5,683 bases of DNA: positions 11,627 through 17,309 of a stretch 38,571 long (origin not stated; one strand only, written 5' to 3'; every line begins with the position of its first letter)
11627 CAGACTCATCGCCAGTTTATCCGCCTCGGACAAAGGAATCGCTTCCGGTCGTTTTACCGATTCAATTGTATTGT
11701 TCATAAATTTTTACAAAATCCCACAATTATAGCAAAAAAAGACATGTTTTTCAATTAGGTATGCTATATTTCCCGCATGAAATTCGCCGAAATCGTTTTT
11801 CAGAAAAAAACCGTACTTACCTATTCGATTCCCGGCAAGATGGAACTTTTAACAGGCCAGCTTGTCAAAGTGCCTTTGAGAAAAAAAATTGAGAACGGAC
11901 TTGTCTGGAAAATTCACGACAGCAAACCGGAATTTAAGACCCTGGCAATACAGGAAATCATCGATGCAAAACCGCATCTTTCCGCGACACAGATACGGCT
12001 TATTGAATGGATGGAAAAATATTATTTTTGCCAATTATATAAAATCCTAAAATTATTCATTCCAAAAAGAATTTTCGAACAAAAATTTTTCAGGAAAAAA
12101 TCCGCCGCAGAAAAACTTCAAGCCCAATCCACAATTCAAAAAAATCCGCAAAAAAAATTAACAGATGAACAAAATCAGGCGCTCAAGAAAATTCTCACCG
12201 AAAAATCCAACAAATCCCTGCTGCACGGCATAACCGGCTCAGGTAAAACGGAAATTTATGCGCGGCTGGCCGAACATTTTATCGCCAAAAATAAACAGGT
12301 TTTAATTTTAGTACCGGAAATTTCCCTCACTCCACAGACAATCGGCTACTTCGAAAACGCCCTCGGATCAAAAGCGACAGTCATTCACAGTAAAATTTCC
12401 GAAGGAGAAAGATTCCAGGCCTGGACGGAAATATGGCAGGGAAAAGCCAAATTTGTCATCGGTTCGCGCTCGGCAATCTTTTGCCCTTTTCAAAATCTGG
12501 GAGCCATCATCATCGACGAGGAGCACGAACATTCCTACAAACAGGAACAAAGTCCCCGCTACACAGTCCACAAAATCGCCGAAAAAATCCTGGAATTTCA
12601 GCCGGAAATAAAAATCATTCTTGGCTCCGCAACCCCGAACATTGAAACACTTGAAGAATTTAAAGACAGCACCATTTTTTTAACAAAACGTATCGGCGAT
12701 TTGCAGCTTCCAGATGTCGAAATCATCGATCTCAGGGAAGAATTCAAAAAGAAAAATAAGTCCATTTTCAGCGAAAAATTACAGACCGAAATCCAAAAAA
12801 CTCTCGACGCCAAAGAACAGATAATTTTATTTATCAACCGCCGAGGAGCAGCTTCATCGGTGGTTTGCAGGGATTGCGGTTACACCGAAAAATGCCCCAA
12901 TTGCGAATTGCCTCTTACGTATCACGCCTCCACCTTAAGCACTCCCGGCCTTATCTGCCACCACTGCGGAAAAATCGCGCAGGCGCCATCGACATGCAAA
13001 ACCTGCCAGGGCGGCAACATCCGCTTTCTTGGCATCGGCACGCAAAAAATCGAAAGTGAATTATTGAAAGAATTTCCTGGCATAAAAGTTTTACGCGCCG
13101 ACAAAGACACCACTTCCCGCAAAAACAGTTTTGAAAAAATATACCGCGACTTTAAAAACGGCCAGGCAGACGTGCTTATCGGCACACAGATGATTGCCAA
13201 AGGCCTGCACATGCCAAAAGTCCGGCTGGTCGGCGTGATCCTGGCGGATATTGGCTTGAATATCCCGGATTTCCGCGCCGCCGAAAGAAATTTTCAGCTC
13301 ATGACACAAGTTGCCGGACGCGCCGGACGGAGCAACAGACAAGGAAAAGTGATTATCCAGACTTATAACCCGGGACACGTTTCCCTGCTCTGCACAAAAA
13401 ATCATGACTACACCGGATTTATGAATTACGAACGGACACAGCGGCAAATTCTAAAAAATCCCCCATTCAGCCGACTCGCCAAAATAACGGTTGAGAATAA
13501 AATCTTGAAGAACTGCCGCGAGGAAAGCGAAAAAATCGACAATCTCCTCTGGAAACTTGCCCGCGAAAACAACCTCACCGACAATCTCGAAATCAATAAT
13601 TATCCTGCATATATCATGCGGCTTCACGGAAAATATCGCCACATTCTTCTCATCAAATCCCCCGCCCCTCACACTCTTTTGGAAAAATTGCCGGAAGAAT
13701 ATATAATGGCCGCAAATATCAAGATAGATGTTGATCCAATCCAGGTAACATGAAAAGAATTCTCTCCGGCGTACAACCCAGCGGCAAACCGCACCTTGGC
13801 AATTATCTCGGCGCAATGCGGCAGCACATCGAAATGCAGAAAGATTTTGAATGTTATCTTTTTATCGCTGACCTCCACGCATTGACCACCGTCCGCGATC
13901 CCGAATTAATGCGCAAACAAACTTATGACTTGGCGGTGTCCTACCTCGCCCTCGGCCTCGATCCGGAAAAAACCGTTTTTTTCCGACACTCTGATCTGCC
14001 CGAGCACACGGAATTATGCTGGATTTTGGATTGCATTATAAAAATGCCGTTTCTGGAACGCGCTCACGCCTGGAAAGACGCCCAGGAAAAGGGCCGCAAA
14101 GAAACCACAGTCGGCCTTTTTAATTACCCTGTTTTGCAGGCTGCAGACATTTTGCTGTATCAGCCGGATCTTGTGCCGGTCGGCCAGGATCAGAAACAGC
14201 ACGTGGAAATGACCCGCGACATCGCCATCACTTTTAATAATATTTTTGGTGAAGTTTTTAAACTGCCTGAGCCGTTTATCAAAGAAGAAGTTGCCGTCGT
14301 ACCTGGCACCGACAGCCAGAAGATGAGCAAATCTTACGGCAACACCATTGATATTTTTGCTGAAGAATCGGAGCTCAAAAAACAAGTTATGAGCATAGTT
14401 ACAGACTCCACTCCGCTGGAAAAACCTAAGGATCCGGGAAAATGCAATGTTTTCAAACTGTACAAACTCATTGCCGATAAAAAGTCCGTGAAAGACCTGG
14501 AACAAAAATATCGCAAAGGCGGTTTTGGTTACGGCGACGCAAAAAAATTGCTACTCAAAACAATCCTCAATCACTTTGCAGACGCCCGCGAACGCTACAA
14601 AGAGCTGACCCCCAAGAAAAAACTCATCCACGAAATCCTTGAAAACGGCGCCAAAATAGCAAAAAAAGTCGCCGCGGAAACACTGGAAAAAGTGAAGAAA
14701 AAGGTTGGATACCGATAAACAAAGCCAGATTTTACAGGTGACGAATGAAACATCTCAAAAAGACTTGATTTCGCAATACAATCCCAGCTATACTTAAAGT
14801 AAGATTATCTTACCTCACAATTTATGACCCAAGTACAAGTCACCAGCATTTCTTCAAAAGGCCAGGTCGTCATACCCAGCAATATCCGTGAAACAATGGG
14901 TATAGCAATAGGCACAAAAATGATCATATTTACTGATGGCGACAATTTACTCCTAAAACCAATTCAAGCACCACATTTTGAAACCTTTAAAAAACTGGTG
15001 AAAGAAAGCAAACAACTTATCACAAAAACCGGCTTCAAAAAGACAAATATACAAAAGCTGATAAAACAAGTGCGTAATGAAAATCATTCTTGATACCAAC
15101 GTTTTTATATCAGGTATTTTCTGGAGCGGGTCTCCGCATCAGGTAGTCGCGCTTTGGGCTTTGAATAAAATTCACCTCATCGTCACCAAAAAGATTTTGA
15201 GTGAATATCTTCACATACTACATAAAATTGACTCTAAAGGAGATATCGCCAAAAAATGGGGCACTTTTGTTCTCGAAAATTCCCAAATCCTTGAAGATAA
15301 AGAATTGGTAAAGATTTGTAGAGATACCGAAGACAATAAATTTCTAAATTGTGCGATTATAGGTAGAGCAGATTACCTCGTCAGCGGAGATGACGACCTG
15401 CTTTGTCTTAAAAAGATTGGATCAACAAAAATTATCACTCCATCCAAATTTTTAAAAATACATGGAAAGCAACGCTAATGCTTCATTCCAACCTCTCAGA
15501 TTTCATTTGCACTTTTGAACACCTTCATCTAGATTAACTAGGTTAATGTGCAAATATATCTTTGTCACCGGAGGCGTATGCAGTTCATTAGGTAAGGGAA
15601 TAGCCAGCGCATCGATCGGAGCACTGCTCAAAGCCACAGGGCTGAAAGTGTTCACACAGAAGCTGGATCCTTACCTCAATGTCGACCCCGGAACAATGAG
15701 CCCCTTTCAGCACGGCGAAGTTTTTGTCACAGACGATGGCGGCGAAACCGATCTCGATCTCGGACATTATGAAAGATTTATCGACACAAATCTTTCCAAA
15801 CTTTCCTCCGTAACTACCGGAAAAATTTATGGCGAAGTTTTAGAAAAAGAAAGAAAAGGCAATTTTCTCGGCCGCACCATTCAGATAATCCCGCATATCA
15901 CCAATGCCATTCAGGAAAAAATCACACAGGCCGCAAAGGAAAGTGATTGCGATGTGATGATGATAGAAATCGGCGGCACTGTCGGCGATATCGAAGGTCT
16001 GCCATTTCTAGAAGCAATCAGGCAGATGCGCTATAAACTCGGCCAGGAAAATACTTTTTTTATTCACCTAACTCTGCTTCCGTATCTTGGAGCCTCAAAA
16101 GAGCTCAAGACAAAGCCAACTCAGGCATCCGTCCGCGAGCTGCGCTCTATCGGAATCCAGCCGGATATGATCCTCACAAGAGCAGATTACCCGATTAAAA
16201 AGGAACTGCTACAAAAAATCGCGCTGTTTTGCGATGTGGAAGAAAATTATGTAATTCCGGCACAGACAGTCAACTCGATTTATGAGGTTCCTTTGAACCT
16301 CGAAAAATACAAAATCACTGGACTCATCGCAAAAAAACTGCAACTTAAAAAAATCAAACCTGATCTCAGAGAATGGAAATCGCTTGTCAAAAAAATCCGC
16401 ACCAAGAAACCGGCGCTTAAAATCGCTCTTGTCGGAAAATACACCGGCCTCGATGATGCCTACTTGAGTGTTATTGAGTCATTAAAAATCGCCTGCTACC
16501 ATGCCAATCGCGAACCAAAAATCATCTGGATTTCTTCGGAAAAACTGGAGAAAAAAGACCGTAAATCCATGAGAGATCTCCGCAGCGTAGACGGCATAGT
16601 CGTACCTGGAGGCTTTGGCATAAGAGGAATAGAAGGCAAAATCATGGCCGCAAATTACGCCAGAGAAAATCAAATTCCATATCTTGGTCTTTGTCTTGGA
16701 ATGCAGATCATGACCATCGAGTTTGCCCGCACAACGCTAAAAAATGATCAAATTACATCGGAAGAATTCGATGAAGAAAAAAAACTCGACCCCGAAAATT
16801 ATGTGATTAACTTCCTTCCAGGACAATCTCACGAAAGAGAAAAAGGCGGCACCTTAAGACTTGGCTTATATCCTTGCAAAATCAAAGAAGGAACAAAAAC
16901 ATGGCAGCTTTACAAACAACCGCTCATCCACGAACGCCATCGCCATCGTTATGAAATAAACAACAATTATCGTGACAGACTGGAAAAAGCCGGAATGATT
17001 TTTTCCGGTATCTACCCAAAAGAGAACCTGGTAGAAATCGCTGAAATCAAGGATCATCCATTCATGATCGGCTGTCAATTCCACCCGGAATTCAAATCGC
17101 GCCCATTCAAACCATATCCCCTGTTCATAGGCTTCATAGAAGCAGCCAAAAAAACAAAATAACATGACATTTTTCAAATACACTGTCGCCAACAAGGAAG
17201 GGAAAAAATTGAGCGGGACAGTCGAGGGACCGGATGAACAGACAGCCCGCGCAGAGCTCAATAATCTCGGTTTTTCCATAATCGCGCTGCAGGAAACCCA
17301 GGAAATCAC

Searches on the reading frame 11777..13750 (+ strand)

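Call 11: search_protein_families(library=pfam, proteins=[window:11777-13750:+])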
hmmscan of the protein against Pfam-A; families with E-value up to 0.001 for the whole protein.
window:11777-13750:+ (658 aa): 8 families
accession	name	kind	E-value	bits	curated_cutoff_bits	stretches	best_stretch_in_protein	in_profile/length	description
PF17764.6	PriA_3primeBD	-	6e-20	71.3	22.7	1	12-96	10-96/96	3'DNA-binding domain (3'BD)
PF00270.35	DEAD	-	1.7e-19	70.6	26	1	130-294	2-166/167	DEAD/DEAH box helicase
PF04851.21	ResIII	-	3.5e-18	66.5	22.5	1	126-288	2-163/164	Type III restriction enzyme, res subunit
PF00271.37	Helicase_C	-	1.1e-14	55.1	23.5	1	423-519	26-109/110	Helicase conserved C-terminal domain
PF18074.6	PriA_C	-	3.4e-09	37.8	26.9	1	563-654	1-95/95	Primosomal protein N C-terminal domain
PF18319.7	Zn_ribbon_PriA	-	4.7e-07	30.1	26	1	373-398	1-23/27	PriA DNA helicase Cys-rich region (CRR) domain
PF13604.12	AAA_30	-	8.4e-07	29.3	27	1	128-210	2-80/191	AAA domain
PF20720.3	nSTAND3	-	2.1e-05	24.7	27.2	1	137-235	11-115/155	Novel STAND NTPase 3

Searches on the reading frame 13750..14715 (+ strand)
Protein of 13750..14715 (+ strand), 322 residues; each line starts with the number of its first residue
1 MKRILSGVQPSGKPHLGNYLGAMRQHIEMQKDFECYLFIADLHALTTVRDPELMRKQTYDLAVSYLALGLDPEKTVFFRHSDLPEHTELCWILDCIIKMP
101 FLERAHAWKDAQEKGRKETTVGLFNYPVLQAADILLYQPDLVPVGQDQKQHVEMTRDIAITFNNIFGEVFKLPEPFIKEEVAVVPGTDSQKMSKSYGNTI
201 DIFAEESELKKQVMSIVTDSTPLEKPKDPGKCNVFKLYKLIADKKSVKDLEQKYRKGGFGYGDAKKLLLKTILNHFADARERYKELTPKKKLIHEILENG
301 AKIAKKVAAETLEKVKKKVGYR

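Call 12: search_protein_families(library=pfam, proteins=[window:13750-14715:+])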
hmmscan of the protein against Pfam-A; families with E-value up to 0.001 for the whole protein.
window:13750-14715:+ (322 aa): 1 family
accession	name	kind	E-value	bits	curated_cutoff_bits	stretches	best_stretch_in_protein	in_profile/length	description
PF00579.31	tRNA-synt_1b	-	1.3e-66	225.3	21.1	1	3-276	7-291/292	tRNA synthetases class I (W and Y)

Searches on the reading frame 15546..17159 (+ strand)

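Call 11: search_protein_families(library=pfam, proteins=[window:15546-17159:+])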
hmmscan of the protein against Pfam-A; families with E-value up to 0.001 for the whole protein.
window:15546-17159:+ (538 aa): 3 families
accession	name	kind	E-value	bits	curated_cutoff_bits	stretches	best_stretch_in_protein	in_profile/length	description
PF06418.20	CTP_synth_N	-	1.1e-124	415.5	26.1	1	3-267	1-265/265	CTP synthase N-terminus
PF00117.34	GATase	-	3.6e-36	125.1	22.8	1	304-532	4-189/190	Glutamine amidotransferase class-I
PF07722.19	Peptidase_C26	-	7.3e-06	26.3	20.5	1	369-515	98-219/219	Peptidase C26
